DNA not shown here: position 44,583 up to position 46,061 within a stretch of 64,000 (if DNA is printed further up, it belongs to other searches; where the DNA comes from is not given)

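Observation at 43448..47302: Tandem array of three XRE-type regulators and two degenerate pseudokinases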

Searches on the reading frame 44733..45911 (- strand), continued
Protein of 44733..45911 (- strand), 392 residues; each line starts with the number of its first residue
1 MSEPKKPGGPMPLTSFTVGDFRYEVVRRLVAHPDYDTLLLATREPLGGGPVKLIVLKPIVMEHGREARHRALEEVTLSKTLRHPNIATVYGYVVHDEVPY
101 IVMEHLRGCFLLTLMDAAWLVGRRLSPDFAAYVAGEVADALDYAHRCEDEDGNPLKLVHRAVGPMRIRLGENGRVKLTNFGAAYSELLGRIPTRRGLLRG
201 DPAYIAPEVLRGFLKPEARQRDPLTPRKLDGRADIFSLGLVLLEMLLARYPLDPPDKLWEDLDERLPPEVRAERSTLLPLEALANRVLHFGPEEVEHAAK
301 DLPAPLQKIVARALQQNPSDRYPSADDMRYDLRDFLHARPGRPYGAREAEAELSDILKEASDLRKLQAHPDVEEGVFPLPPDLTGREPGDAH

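Call 15: search_solved_structures(query=window:44733-45911:-, max_evalue=0.00001, show_alignments=2)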
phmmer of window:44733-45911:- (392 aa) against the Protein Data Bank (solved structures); distinct sequences matched with E-value up to 0.00001: 329 (the best 60 are shown).
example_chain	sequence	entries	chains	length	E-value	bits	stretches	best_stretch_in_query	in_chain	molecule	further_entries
3f61_A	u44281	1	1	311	2.1e-13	53.5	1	74-273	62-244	Serine/threonine-protein kinase pknB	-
9ymt_A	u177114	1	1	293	7.3e-13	51.7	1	52-339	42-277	Serine/Threonine Kinase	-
4eqm_A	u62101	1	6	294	7.4e-13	51.6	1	52-252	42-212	Protein kinase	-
3orm_A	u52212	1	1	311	8.2e-13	51.5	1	74-272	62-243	Serine/threonine protein kinase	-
1mru_A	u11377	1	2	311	9.8e-13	51.2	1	74-272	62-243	Probable serine/threonine-protein kinase pknB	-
3ori_A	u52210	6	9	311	9.9e-13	51.2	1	74-272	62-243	Serine/threonine protein kinase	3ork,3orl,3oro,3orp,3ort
3f69_A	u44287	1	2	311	1.1e-12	51.1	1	74-272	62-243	Serine/threonine-protein kinase pknB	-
6b2p_A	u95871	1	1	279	3.9e-12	49.2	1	74-271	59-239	Serine/threonine-protein kinase PknB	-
6i2p_A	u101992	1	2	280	4e-12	49.2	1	74-271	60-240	Serine/threonine-protein kinase PknB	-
5u94_A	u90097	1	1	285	4.1e-12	49.2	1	74-271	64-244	Serine/threonine-protein kinase PknB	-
1o6y_A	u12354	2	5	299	5.5e-12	48.8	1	74-271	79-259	SERINE/THREONINE-PROTEIN KINASE PKNB | Probable serine/threonine-protein kinase pknB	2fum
5xvf_A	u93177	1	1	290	1.6e-11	47.2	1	52-305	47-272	Serine/threonine-protein kinase PAK 4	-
4jdj_A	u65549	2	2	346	1.6e-11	47.2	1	52-305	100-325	Serine/threonine-protein kinase PAK 4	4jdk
2bva_A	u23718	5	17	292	1.7e-11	47.2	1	52-305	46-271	P21-ACTIVATED KINASE 4 | Serine/threonine-protein kinase PAK 4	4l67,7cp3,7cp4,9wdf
4o0v_A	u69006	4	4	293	1.7e-11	47.1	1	52-305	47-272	Serine/threonine-protein kinase PAK 4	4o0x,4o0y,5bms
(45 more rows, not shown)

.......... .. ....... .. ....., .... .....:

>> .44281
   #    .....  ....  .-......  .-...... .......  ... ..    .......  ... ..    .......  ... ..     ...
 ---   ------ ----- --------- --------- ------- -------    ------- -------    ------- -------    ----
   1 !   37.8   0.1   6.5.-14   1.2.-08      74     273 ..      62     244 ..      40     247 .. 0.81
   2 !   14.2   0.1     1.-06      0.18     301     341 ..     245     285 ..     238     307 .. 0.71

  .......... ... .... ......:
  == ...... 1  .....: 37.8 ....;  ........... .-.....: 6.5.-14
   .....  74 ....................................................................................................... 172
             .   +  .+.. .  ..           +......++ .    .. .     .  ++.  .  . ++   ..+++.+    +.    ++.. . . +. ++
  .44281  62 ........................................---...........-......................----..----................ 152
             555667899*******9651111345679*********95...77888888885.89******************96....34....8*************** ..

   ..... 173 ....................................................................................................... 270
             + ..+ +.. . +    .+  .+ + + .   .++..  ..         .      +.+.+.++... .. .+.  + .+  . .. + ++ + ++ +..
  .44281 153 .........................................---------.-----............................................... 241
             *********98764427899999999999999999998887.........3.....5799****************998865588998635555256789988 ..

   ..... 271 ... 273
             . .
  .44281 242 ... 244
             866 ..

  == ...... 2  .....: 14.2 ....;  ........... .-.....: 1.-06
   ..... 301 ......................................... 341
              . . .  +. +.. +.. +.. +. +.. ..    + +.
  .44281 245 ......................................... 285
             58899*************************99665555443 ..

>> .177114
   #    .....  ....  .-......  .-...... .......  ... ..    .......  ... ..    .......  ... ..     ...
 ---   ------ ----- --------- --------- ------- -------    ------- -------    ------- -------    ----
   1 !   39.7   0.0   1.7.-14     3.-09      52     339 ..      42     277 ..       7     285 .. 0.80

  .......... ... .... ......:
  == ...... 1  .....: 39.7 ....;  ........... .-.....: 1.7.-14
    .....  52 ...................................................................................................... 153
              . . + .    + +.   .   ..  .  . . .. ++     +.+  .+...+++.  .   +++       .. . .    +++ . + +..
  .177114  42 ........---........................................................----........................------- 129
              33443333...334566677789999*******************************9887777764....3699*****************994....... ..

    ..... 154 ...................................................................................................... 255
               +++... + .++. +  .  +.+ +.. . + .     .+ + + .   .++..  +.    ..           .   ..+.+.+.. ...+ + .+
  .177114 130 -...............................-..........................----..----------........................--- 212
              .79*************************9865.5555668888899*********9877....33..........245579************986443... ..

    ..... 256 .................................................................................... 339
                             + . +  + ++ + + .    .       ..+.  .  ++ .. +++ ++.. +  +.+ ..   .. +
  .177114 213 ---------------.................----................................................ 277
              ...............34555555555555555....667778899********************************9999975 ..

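Call 25: find_related_loci(query=A1, collection=genome_contigs, flank=10000)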
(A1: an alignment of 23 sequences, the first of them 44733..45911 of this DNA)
Query A1 (392 aa) in genome_contigs; peptide patterns used: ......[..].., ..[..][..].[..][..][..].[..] (x = any residue, [..] = any of these).
234 stretches matched a pattern; 189 encode a relative of the query (tblastn E <= 1e-3); the best 80 are kept; 79 distinct loci.
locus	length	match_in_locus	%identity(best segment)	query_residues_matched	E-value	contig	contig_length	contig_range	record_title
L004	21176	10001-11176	85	1-392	0e+0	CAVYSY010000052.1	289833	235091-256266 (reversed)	MAG: uncultured delta proteobacterium isolate MFD05674.bin.2.184 genome assembly, contig: contig_89784, whole genome sho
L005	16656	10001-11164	68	1-392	6e-163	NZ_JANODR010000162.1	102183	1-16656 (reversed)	MAG: Archangium sp. isolate VAR_17_metabat_108 VAR_17_k141_115504, whole genome shotgun sequence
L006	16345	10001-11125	68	9-383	2e-160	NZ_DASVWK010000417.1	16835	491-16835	MAG: Archangium sp. isolate SMAG_U3368 k141_446267, whole genome shotgun sequence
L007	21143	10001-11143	67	2-383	8e-157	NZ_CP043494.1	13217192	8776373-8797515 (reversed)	Archangium minus strain Cbm 6 chromosome, complete genome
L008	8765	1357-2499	67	2-383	8e-157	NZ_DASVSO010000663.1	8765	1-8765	MAG: Archangium sp. isolate SMAG_U3264 k141_202072, whole genome shotgun sequence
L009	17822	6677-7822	67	1-383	1e-155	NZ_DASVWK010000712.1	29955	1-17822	MAG: Archangium sp. isolate SMAG_U3368 k141_546434, whole genome shotgun sequence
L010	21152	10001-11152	65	1-383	3e-147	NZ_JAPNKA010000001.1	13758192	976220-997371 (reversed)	Archangium lansingense strain MIWBW ctg.000000F, whole genome shotgun sequence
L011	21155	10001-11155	65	1-384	1e-146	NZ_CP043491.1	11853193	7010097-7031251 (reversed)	Cystobacter fuscus strain Cbf 10 chromosome, complete genome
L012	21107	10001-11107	67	16-383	9e-146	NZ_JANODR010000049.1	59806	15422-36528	MAG: Archangium sp. isolate VAR_17_metabat_108 VAR_17_k141_342319, whole genome shotgun sequence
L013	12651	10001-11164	61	1-387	8e-137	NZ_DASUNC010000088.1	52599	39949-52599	MAG: Archangium sp. isolate SMAG_U1589 k141_918464, whole genome shotgun sequence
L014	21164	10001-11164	64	3-384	1e-134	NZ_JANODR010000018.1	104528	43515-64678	MAG: Archangium sp. isolate VAR_17_metabat_108 VAR_17_k141_2362722, whole genome shotgun sequence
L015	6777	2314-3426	62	12-383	5e-134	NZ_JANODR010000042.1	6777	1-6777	MAG: Archangium sp. isolate VAR_17_metabat_108 VAR_17_k141_2845619, whole genome shotgun sequence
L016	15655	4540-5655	59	14-387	2e-129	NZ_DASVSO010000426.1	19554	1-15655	MAG: Archangium sp. isolate SMAG_U3264 k141_419986, whole genome shotgun sequence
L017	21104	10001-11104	58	15-383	2e-127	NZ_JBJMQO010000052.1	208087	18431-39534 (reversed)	MAG: Archangium sp. isolate H3_16_all_fractions_metab_conc_11_70_0 k255_3055004, whole genome shotgun sequence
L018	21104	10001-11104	57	15-383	2e-124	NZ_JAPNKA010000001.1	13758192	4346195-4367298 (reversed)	Archangium lansingense strain MIWBW ctg.000000F, whole genome shotgun sequence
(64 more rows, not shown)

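Call 34: search_protein_representatives(alignment_id=A1)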
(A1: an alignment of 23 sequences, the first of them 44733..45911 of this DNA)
Query: 23 sequences, 388 profile positions. Proteins with E-value up to 0.001 (for the whole library): 575012; up to 1e-10: 205663; up to 1e-30: 7870. The best 150 are listed.
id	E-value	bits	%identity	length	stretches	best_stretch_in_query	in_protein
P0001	1.7e-197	672.3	-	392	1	1-385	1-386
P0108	1.1e-163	561.0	-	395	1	3-385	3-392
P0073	2.3e-137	474.4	-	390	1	15-385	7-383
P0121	2.0e-130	451.5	-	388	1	13-378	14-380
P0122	1.1e-127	442.5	-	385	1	11-382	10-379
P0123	2.6e-125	434.7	-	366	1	15-386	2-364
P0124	2.7e-125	434.7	-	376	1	7-384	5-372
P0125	2.2e-115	402.1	-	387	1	6-379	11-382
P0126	3.5e-114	398.1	-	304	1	109-378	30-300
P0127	2.0e-112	392.3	-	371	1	15-379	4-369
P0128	1.8e-107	376.0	-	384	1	11-385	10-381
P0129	4.4e-98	345.1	-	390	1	15-380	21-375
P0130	1.6e-93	330.0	-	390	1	14-381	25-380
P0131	1.8e-89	316.7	-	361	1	10-365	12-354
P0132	7.2e-82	291.7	-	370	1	4-365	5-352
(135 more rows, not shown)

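Call 35: predict_structure(alignment_id=A1)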
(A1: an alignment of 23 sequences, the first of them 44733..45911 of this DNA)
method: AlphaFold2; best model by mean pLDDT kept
length: 392 residues; sequences in the alignment: 23
mean_pLDDT: 71.8   pTM: 0.79
mean pLDDT of the five models: 71.8, 71.8, 70.1, 69.3, 67.8
residues with pLDDT >= 90: 103; 70-90: 136; 50-70: 66; < 50: 87
segments of 3 or more residues with pLDDT < 50: 1-11, 189-198, 250-291, 366-371, 375-392
pLDDT, mean of each block of 10 residues (from residue 1): 32 78 88 75 92 85 64 81 91 85 88 83 90 97 88 70 84 84 53 43 73 66 65 88 79 39 41 35 43 62 89 87 95 90 89 88 53 44 33 27
secondary structure, 60 per line:
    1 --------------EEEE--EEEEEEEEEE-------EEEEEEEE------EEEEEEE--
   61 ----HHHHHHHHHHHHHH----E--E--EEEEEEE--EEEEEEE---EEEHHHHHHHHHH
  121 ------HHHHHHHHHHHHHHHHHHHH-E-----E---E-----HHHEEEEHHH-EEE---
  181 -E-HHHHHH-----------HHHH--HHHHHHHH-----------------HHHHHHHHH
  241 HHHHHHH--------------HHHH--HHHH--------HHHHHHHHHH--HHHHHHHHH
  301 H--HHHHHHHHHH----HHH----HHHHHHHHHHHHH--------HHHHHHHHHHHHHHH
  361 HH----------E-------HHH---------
elements in order: E15-18 E21-30 E38-45 E52-58 H65-78 E89-95 E98-104 E108-110 H111-120 H127-146 E167-170 E175-177 H184-189 H201-204 H207-214 H232-247 H262-265 H268-271 H280-289 H292-301 H304-313 H325-337 H346-362

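Call 39: fold_search(model_id=the predicted structure, library=pdb)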
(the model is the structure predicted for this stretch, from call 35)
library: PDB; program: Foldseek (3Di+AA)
matches with E <= 10: 2000; with E <= 0.001: 2000
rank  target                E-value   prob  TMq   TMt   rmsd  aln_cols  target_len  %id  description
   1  6i2p_A                7.9e-13  1.00  0.50  0.70   5.2       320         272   23  Crystal structure of the Mycobacterium tuberculosis PknB kinase domain (L33E mutant) in complex with its substrate Gar (released 2019-05-22)
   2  9ymt                  8.3e-13  1.00  0.55  0.77   4.8       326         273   23  Staphylococcus aureus serine/threonine kinase Stk1 with inhibitor GW779439X (released 2026-03-11)
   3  3oro                  2.7e-12  1.00  0.52  0.73   5.7       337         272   23  Mycobacterium tuberculosis PknB kinase domain L33D mutant (crystal form 4) (released 2010-12-15)
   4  8pm3_C                3.4e-12  1.00  0.55  0.75   4.6       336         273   19  Crystal structure of MAP2K6 with a covalent compound GCL94 (released 2023-09-20)
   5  6i2p_B                3.6e-12  1.00  0.50  0.71   6.0       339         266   23  Crystal structure of the Mycobacterium tuberculosis PknB kinase domain (L33E mutant) in complex with its substrate Gar (released 2019-05-22)
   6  5dh3_A                3.8e-12  1.00  0.55  0.73   7.4       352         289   18  Crystal structure of MST2 in complex with XMU-MP-1 (released 2016-08-31)
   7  5m06_B                6.0e-12  1.00  0.51  0.77   5.0       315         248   23  Crystal structure of Mycobacterium tuberculosis PknI kinase domain (released 2017-01-11)
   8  3fme                  6.3e-12  1.00  0.53  0.74   5.1       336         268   17  Crystal Structure of Human Mitogen-Activated Protein Kinase Kinase 6 (MEK6) Activated Mutant (S207D, T211D) (released 2009-01-06)
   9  4eqm_A                6.6e-12  1.00  0.55  0.78   5.0       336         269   23  Structural analysis of Staphylococcus aureus serine/threonine kinase PknB (released 2012-06-27)
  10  6b2p                  6.9e-12  1.00  0.51  0.75   4.3       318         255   24  Dual Inhibition of the Essential Protein Kinases A and B in Mycobacterium tuberculosis (released 2018-02-14)
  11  8pm3_D                9.4e-12  1.00  0.54  0.75   4.6       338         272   20  Crystal structure of MAP2K6 with a covalent compound GCL94 (released 2023-09-20)
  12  2w5a                  1.0e-11  1.00  0.49  0.68   4.7       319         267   20  Human Nek2 kinase ADP-bound (released 2008-12-23)
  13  3vn9                  1.1e-11  1.00  0.61  0.81   4.0       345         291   18  Rifined Crystal structure of non-phosphorylated MAP2K6 in a putative auto-inhibition state (released 2012-02-29)
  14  5d9h_B                1.2e-11  1.00  0.50  0.66   9.5       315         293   22  Crystal structure of SPAK (STK39) dimer in the basal activity state (released 2015-09-02)
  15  3ori_A                1.3e-11  1.00  0.53  0.75   5.2       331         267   24  Mycobacterium tuberculosis PknB kinase domain L33D mutant (crystal form 1) (released 2010-12-15)
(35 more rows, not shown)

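Call 65: search_protein_families(library=pfam, alignment_id=A2, max_evalue=0.00001)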
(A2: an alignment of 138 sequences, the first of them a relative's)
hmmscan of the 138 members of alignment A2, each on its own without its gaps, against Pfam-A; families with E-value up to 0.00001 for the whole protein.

A. member 1, L003:5287-5667:+ (126 aa): 0 families

B. families by the number of members that match (of 138 scanned): 145 families (the first 25 are shown)
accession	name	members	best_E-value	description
PF00589.27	Phage_integrase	4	5.4e-32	Phage integrase family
PF02518.31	HATPase_c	4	5.7e-30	Histidine kinase-, DNA gyrase B-, and HSP90-like ATPase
PF03050.20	DDE_Tnp_IS66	3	9.2e-75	Transposase IS66 family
PF09533.15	DUF2380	3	1.3e-66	Predicted lipoprotein of unknown function (DUF2380)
PF00106.31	adh_short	3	1.4e-48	short chain dehydrogenase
PF13561.12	adh_short_C2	3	1.7e-47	Enoyl-(Acyl carrier protein) reductase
PF05065.19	Phage_capsid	3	9.6e-35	Phage capsid family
PF00512.31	HisKA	3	2.4e-14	His Kinase A (phospho-acceptor) domain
PF06067.16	DUF932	2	1.1e-51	Domain of unknown function (DUF932)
PF09536.15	DUF2378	2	4e-34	Protein of unknown function (DUF2378)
PF05345.18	He_PIG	2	8.8e-26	Putative Ig domain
PF13483.12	Lactamase_B_3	2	2.5e-20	Beta-lactamase superfamily domain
PF08659.16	KR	2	5e-19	KR domain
PF12706.13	Lactamase_B_2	2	9.4e-17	Beta-lactamase superfamily domain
PF00672.30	HAMP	2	3.7e-13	HAMP domain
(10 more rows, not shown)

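Call 66: search_protein_families(library=padloc, alignment_id=A2, max_evalue=1e-10)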
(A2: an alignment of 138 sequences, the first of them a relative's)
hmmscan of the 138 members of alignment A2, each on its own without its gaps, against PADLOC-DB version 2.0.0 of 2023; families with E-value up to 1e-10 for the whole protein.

A. member 1, L003:5287-5667:+ (126 aa): 0 families

B. families by the number of members that match (of 138 scanned): 77 families (the first 25 are shown)
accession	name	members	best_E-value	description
PDLC04491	PDC-M17A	1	7e-145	-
PDLC04489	PDC-M17A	1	9.1e-121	-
PDLC03802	RTasHel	1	2.3e-117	DRT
PDLC00114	GajB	1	9.9e-108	UrvD helicase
PDLC01995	RtcR_PspF2--CARF_AAA_HTH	1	1.6e-103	-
PDLC00132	GajB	1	3.2e-92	UrvD helicase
PDLC00117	GajB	1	8.6e-78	UrvD helicase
PDLC04042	PD-T4-6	1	1.4e-69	-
PDLC04053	PD-T4-6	1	1.2e-67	-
PDLC01908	CARF5--CARF_ADA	1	1.3e-63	-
PDLC04061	PD-T4-6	1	6.3e-61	-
PDLC04060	PD-T4-6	1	7.8e-59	-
PDLC04490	PDC-M17A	1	2.7e-58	-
PDLC04054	PD-T4-6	1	2e-55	-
PDLC04047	PD-T4-6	1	1.3e-54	-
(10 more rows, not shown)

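Call 69: search_protein_families(library=pfam, proteins=[L009:13310-14944:-, L009:14871-16598:-], max_evalue=0.01)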
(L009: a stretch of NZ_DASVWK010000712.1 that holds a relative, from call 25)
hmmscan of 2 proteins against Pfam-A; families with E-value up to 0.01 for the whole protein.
L009:13310-14944:- (544 aa): 1 family
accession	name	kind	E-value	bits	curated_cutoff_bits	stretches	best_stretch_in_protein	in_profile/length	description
PF13565.12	HTH_32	-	0.0026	18.7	33.7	0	134-194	13-68/73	Homeodomain-like domain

L009:14871-16598:- (575 aa): 0 families

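Call 72: find_encoding_contigs(protein=P0120, flank=10000, max_places=2)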
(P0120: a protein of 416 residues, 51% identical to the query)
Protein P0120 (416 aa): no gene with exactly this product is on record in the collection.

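Call 82: search_dna_similar(query=window:44733-45911:-, collection=phages, mode=protein, max_evalue=0.00001, max_rows=10)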
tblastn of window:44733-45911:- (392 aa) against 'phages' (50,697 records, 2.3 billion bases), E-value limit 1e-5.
Records with a match: 21; places in all: 21; records where one place covers at least 80% of the query: 1.
Best place of each record, by identity: <60% 21.
By first word of the organism name: Bacteriophage 11; Listeria 6; Enterococcus 2; uncultured 1; Staphylococcus 1.
By host as written in the record: - 13; Listeria monocytogenes 6; Enterococcus faecalis 1; Staphylococcus aureus 1.
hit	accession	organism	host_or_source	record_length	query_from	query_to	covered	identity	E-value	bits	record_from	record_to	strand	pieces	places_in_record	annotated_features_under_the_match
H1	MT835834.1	Bacteriophage sp.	human fecal samples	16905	22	368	89%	25.4%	6e-15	82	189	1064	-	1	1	record has no annotation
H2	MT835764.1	Bacteriophage sp.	human fecal samples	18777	64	356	75%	27.6%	9e-9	63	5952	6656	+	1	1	record has no annotation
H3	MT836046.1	Bacteriophage sp.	human fecal samples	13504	80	335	65%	30.7%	1e-23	108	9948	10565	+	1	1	record has no annotation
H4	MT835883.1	Bacteriophage sp.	human fecal samples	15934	51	349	76%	26.0%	3e-16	87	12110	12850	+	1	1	record has no annotation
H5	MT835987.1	Bacteriophage sp.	human fecal samples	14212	48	335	73%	26.6%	6e-18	92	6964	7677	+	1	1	record has no annotation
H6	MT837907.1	Bacteriophage sp.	human fecal samples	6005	43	328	73%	26.8%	2e-18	93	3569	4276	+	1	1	record has no annotation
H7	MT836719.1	Bacteriophage sp.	human fecal samples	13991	12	246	60%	31.8%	1e-8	63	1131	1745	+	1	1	record has no annotation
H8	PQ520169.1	Enterococcus phage IME_EF3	-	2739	61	338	71%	26.1%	1e-16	87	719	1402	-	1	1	record has no annotation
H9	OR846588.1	Enterococcus phage Efs 1-1-1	Enterococcus faecalis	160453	61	338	71%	26.1%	2e-16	87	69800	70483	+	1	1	record has no annotation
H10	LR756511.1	uncultured phage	metagenomic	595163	52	339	73%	25.0%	3e-6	56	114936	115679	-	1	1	record has no annotation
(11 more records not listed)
